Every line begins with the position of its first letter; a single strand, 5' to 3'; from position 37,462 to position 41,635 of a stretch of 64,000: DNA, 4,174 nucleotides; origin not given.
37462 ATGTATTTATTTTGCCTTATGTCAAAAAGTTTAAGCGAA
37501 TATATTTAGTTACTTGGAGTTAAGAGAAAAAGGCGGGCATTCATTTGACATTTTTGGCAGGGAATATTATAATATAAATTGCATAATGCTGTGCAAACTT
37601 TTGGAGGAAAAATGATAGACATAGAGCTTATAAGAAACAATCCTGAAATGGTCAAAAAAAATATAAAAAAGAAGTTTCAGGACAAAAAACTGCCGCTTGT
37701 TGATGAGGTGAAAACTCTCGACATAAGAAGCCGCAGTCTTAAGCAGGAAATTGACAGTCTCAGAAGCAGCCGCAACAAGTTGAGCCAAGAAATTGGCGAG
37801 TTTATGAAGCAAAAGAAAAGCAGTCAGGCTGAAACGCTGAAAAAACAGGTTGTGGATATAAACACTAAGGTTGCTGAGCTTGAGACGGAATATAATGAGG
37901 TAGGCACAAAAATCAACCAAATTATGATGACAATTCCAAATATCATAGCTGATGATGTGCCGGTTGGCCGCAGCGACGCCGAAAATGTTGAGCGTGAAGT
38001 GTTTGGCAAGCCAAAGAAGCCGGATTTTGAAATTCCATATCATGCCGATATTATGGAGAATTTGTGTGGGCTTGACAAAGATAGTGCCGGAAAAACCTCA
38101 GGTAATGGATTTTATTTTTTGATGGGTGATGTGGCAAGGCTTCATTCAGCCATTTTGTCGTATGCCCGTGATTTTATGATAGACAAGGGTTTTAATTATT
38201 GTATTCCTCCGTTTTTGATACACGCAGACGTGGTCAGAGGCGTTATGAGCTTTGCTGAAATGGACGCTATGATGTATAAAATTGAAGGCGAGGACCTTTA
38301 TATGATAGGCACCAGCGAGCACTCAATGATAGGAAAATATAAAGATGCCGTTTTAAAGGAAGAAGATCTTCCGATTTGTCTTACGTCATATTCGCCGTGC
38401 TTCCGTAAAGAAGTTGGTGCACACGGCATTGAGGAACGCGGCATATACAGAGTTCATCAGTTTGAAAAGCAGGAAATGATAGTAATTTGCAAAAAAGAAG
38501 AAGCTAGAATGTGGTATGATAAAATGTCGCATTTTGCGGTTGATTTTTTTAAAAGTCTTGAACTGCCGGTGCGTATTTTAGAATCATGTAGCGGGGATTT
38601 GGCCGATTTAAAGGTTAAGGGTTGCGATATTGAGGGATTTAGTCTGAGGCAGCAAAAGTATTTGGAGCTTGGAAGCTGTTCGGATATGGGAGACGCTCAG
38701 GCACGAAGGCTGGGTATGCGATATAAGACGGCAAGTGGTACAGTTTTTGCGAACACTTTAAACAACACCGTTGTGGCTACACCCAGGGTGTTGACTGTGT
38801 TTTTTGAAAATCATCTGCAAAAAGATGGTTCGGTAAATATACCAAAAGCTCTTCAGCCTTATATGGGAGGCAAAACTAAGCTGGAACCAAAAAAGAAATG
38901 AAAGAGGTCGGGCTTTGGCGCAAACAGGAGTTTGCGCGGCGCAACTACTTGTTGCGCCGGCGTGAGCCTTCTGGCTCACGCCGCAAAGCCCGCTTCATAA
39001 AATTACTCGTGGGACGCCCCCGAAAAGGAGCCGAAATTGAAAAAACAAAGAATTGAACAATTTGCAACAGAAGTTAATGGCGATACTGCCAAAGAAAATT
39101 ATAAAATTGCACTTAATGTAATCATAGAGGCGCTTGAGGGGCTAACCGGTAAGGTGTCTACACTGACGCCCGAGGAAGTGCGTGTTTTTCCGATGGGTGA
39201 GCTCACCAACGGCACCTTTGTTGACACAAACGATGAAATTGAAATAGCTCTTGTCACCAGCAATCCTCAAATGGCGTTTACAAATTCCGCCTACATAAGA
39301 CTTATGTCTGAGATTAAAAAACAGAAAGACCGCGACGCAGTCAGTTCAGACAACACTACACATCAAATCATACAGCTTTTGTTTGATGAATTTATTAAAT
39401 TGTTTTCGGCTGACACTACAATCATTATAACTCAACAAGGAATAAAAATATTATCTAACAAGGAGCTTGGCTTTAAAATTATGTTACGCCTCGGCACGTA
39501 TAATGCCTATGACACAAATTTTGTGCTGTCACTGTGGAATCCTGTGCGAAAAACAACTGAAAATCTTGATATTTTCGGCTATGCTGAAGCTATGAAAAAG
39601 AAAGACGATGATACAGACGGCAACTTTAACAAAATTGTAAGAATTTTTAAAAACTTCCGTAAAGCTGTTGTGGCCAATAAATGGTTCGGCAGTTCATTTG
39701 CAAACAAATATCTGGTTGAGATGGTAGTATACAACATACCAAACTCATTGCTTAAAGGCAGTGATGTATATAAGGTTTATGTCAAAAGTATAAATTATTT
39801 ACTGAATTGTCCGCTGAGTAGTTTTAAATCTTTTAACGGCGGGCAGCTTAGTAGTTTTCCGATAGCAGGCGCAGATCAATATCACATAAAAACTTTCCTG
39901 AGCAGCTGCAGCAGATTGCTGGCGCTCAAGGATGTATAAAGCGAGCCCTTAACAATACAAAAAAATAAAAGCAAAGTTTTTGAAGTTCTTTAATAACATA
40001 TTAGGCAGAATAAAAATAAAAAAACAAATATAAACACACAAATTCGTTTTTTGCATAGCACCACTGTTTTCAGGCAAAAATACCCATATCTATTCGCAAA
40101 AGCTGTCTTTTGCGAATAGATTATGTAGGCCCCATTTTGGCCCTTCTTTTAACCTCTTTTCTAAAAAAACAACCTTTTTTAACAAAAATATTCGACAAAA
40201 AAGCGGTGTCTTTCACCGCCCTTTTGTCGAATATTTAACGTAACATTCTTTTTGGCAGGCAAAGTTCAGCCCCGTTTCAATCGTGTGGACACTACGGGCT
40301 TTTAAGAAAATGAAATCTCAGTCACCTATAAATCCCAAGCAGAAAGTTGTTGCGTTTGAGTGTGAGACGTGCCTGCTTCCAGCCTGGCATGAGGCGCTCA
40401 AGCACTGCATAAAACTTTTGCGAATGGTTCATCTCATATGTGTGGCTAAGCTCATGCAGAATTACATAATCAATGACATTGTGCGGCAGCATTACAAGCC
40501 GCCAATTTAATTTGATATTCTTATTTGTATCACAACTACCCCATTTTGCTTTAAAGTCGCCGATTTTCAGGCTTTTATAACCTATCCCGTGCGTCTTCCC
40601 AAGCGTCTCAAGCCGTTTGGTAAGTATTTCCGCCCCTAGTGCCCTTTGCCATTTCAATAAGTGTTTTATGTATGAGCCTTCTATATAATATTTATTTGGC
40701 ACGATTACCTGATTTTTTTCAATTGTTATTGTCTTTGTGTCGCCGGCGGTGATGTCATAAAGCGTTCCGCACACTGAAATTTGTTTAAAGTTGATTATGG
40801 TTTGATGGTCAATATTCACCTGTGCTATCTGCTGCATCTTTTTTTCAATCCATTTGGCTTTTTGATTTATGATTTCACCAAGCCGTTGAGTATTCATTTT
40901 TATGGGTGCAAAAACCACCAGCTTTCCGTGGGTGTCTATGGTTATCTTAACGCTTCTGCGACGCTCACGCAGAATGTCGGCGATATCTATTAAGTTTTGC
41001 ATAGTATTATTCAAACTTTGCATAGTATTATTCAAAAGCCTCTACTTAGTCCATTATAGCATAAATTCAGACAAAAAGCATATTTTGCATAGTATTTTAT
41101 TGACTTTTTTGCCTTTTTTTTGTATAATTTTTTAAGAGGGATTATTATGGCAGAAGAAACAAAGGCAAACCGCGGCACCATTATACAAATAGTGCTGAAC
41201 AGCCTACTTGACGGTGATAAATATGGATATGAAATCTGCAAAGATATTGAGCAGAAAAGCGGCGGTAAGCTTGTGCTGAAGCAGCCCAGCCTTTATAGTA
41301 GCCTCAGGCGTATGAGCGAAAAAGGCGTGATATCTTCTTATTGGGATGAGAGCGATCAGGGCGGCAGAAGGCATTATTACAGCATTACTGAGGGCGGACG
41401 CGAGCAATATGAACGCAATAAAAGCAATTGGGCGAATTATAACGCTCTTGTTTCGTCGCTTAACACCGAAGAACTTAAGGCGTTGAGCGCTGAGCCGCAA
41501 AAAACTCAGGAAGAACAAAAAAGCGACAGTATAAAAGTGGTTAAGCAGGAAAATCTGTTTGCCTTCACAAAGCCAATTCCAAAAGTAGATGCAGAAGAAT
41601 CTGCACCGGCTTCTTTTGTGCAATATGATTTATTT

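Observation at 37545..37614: serS has a consensus promoter with the palindrome at the transcript 5' end and no T-box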

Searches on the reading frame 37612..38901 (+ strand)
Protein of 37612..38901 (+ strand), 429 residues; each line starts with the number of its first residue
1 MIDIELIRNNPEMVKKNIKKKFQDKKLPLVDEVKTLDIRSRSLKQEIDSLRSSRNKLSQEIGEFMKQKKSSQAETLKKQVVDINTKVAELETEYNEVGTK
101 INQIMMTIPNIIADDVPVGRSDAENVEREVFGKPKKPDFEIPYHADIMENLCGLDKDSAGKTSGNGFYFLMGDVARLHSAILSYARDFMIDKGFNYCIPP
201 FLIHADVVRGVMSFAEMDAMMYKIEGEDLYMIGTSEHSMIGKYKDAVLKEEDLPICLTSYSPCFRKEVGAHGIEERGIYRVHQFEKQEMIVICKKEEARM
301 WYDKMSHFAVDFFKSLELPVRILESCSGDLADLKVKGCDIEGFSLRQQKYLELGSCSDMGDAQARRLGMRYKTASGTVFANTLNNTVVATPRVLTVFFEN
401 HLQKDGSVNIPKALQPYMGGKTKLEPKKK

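Call 6: search_protein_families(library=pfam, proteins=[window:37612-38901:+])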
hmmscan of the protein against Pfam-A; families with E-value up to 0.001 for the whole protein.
window:37612-38901:+ (429 aa): 3 families
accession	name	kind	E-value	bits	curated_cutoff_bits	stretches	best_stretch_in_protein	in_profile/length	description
PF00587.30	tRNA-synt_2b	-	3.6e-26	92.8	29.3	1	226-401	8-179/179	tRNA synthetase class II core domain (G, H, P, S and T)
PF02403.27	Seryl_tRNA_N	-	5.9e-26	91.3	28.2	1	1-111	1-107/108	Seryl-tRNA synthetase N-terminal domain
PF12325.13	TMF_TATA_bd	-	3.6e-05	24.3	29.1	1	31-96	19-82/115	TATA element modulatory factor 1 TATA binding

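Call 8: find_related_loci(query=window:37612-38901:+, collection=genome_contigs, flank=4000)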
Query window:37612-38901:+ (429 aa) in genome_contigs; peptide patterns used: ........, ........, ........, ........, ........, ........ (x = any residue, [..] = any of these).
600 stretches matched a pattern (row limit reached: there are more); 595 encode a relative of the query (tblastn E <= 1e-3); the best 80 are kept; 80 distinct loci.
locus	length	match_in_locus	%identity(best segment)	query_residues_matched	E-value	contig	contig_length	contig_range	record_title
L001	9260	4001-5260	68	1-420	0e+0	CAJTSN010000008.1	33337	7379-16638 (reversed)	MAG TPA_asm: uncultured Bacilli bacterium isolate MGBC111601 genome assembly, contig: MGBC111601.8, whole genome shotgun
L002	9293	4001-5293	66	1-426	0e+0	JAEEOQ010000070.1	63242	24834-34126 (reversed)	MAG: Lachnospiraceae bacterium isolate Tb.RUG.290 NODE_2674644_length_63242_cov_1.502591, whole genome shotgun sequence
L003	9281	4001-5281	66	1-427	0e+0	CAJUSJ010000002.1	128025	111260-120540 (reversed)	MAG TPA_asm: uncultured Lachnospiraceae bacterium isolate MGBC165023 genome assembly, contig: MGBC165023.2, whole genome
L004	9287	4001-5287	67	1-429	0e+0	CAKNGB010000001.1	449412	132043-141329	MAG TPA_asm: uncultured Clostridia bacterium isolate ERR3414586_bin.3_metaWRAP_v1.1_MAG genome assembly, contig: NODE_5_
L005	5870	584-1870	66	1-429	0e+0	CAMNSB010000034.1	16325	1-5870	MAG: uncultured Tenericutes bacterium isolate SRR19792995_bin.60_metawrap_v1.3_MAG genome assembly, contig: ERZ12290371_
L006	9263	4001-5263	66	1-421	0e+0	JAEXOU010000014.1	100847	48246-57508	MAG: Bacillota bacterium isolate OH_HBrB_158 k127_1588517, whole genome shotgun sequence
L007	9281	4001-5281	66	1-427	0e+0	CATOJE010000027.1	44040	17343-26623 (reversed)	MAG TPA_asm: uncultured Lachnospiraceae bacterium isolate MGG30527_1680015434 genome assembly, contig: SAMEA27200668_368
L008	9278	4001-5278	66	1-426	0e+0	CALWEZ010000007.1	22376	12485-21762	MAG: uncultured Clostridia bacterium isolate E10__bin241 genome assembly, contig: E10__k127_1226670, whole genome shotgu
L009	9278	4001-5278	65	1-426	0e+0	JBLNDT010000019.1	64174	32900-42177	MAG: Solirubrobacterales bacterium isolate MAG92 PRJNA889980_bin8_renamed_18, whole genome shotgun sequence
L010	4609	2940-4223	66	1-427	0e+0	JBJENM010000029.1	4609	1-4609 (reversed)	MAG: Agathobacter sp. isolate PUUB24_bin.023 NODE_15752_length_4609_cov_15.834870, whole genome shotgun sequence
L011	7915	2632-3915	66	1-428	0e+0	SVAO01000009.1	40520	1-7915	MAG: Bacillota bacterium isolate SIG204 NODE_21441_length_40520_cov_7.051667, whole genome shotgun sequence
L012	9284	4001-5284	65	1-428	0e+0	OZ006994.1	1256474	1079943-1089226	MAG: uncultured Bacilli bacterium isolate pooled_s19794.ctg025098c_hifiasm_circ MAG genome assembly, chromosome: 1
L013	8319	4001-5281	66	1-426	0e+0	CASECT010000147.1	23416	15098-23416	uncultured Eubacteriales bacterium isolate CO.A52.metabat-bins.202 genome assembly, contig: CO.A52.metabat-bins.202.fa_k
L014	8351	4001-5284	65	1-428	0e+0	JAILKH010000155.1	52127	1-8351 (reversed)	MAG: Lachnospiraceae bacterium isolate RUI197 k141_1072104_flag=1_multi=12.0000_len=52127, whole genome shotgun sequence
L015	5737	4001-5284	66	1-428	0e+0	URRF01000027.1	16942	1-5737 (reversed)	uncultured Mollicutes bacterium isolate UMGS1266 genome assembly, contig: NODE_589_length_16942_cov_10.156511, whole gen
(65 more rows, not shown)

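Call 10: find_encoding_contigs(protein=window:37612-38901:+, flank=3000, max_places=10)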
Protein window:37612-38901:+ (429 aa): 1 contig read that carries it; 1 place shown.
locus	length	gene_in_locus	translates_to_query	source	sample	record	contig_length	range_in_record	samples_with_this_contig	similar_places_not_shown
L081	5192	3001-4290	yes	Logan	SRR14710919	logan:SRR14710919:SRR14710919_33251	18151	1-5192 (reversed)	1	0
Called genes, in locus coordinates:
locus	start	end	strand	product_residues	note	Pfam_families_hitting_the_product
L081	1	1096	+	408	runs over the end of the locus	PF01053:Cys_Met_Meta_PP (weak), PF06838:Met_gamma_lyase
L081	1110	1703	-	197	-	PF01726:LexA_DNA_bind, PF00717:Peptidase_S24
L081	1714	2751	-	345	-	PF00589:Phage_integrase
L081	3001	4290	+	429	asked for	PF02403:Seryl_tRNA_N, PF00587:tRNA-synt_2b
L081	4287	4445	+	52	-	-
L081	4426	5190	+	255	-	?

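Call 12: find_related_loci(query=window:37612-38901:+, collection=metagenome_contigs, flank=3000)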
Query window:37612-38901:+ (429 aa) in metagenome_contigs; peptide patterns used: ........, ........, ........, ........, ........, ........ (x = any residue, [..] = any of these).
600 stretches matched a pattern (row limit reached: there are more); 587 encode a relative of the query (tblastn E <= 1e-3); the best 80 are kept; 80 distinct loci.
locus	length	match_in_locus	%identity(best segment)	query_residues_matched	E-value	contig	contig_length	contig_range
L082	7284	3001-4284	66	1-428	0e+0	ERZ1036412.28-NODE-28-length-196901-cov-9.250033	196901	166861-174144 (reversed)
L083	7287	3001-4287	68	1-429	0e+0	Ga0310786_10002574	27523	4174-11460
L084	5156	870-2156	66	1-429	0e+0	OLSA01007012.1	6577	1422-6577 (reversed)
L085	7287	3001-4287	65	1-429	0e+0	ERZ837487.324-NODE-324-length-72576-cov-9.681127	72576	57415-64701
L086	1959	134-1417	65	1-428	0e+0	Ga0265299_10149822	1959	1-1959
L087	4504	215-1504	65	1-429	0e+0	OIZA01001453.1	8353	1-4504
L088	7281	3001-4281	65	1-427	0e+0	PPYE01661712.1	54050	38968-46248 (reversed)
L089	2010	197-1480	65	1-427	0e+0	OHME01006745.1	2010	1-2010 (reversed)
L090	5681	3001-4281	65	1-427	0e+0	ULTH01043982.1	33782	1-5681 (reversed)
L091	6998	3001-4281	67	1-427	0e+0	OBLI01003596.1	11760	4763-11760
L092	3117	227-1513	65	1-429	0e+0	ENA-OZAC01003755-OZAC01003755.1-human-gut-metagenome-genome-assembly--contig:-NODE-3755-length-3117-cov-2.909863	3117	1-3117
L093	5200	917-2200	65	1-428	0e+0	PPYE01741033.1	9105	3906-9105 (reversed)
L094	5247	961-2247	66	1-428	0e+0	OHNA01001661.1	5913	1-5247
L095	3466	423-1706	65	1-427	0e+0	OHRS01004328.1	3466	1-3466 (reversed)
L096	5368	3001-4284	65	1-427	0e+0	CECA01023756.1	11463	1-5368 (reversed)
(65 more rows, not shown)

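Call 43: find_homologous_proteins(query=window:37612-38901:+, max_evalue=1e-100)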
Query window:37612-38901:+ (429 aa): 8000 proteins with E <= 1e-100 among 8000 candidates; the best 120 are listed.
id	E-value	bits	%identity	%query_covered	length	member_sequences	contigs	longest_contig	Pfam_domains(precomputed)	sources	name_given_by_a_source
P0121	1.4e-286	968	100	100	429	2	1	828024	PF00587.31,PF02403.28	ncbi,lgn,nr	ncbi:MAG: serine--tRNA ligase [Christensenellaceae bacterium]|nr:serine--tRNA ligase [Christensenell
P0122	8.0e-250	847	85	100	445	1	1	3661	PF12325.14,PF00587.31,PF02403.28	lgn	-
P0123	3.8e-202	690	70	100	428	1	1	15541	PF00587.31,PF02403.28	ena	-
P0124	3.5e-199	680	70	100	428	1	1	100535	PF00587.31,PF02403.28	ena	-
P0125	1.3e-198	678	70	100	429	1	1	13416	PF00587.31,PF02403.28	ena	-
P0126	1.7e-198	678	69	100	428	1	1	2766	PF00587.31,PF02403.28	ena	-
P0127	2.9e-198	677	68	100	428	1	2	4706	PF00587.31,PF02403.28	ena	-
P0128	5.1e-198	676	68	100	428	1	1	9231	PF00587.31,PF02403.28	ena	-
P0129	8.9e-198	675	68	100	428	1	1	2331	PF00587.31,PF02403.28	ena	-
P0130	1.6e-197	675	69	100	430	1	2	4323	PF00587.31,PF02403.28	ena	-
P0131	1.8e-197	674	68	100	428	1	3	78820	PF00587.31,PF02403.28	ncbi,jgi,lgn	jgi:seryl-tRNA synthetase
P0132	2.3e-197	674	69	100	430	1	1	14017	PF00587.31,PF02403.28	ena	-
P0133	2.9e-197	674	68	100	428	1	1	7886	PF00587.31,PF02403.28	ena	-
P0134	3.0e-197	674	68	100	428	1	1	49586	PF00587.31,PF02403.28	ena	-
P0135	3.0e-197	674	68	100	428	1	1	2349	PF00587.31,PF02403.28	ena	-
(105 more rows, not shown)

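Call 44: find_encoding_contigs(protein=P0122, flank=10000, max_places=3)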
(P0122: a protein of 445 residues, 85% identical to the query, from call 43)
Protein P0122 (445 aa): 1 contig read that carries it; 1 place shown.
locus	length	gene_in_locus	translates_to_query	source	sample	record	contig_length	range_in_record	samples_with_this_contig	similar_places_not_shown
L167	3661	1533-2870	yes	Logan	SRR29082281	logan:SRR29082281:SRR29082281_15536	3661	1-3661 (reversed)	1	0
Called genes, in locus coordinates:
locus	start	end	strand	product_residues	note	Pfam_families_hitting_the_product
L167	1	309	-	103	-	?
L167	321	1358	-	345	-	PF02899:Phage_int_SAM_1 (faint), PF00589:Phage_integrase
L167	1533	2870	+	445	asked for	PF02403:Seryl_tRNA_N, PF12325:TMF_TATA_bd (weak), PF00587:tRNA-synt_2b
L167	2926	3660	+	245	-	?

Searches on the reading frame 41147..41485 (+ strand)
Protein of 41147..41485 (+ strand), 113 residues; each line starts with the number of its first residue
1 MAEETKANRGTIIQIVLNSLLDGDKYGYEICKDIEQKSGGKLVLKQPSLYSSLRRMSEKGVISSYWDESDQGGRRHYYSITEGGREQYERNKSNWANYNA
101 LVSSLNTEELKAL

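Call 81: search_solved_structures(query=window:41147-41485:+, max_evalue=0.01, show_alignments=2)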
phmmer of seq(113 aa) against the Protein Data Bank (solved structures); distinct sequences matched with E-value up to 0.01: 44.
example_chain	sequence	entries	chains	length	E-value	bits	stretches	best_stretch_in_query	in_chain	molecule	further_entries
8qdf_A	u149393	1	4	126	4e-20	75.2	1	13-107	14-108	Transcriptional regulator, PadR-like family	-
9qbd_A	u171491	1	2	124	4.3e-20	75.1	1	5-103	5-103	PadR-family transcriptional regulator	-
8qdh_A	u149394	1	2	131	7.5e-20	74.3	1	12-107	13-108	Transcriptional regulator, PadR-like family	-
9h9y_A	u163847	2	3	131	1.1e-19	73.8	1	13-107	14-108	Transcriptional regulator, PadR-like family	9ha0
9wi9_A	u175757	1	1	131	1.2e-19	73.7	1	14-107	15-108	Transcriptional regulator, PadR-like family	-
3f8b_A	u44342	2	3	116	1.3e-19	73.6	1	12-107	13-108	Transcriptional regulator, PadR-like family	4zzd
6i8n_A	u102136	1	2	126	1.3e-19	73.5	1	10-107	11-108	Transcriptional regulator, PadR-like family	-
9g51_A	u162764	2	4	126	1.4e-19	73.5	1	11-107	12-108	Transcriptional regulator, PadR-like family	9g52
7qz5_A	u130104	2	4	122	1.5e-19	73.4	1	13-107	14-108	Transcriptional regulator, PadR-like family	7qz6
3f8c_A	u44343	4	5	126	1.5e-19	73.4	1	13-107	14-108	Transcriptional regulator, PadR-like family | Transcriptional regulator PadR family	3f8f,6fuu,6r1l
9iij_A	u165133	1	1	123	1.7e-19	73.2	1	12-107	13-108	Transcriptional regulator, PadR-like family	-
9h9w_A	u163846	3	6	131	1.9e-19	73.1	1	13-107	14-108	Transcriptional regulator, PadR-like family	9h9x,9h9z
9qbc_A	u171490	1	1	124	4.5e-19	71.8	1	5-103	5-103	PadR-family transcriptional regulator PadR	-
8yrf_A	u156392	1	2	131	4.9e-19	71.7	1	13-107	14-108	Transcriptional regulator, PadR-like family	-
9gkr_A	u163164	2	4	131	5.2e-19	71.6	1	14-107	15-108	Transcriptional regulator, PadR-like family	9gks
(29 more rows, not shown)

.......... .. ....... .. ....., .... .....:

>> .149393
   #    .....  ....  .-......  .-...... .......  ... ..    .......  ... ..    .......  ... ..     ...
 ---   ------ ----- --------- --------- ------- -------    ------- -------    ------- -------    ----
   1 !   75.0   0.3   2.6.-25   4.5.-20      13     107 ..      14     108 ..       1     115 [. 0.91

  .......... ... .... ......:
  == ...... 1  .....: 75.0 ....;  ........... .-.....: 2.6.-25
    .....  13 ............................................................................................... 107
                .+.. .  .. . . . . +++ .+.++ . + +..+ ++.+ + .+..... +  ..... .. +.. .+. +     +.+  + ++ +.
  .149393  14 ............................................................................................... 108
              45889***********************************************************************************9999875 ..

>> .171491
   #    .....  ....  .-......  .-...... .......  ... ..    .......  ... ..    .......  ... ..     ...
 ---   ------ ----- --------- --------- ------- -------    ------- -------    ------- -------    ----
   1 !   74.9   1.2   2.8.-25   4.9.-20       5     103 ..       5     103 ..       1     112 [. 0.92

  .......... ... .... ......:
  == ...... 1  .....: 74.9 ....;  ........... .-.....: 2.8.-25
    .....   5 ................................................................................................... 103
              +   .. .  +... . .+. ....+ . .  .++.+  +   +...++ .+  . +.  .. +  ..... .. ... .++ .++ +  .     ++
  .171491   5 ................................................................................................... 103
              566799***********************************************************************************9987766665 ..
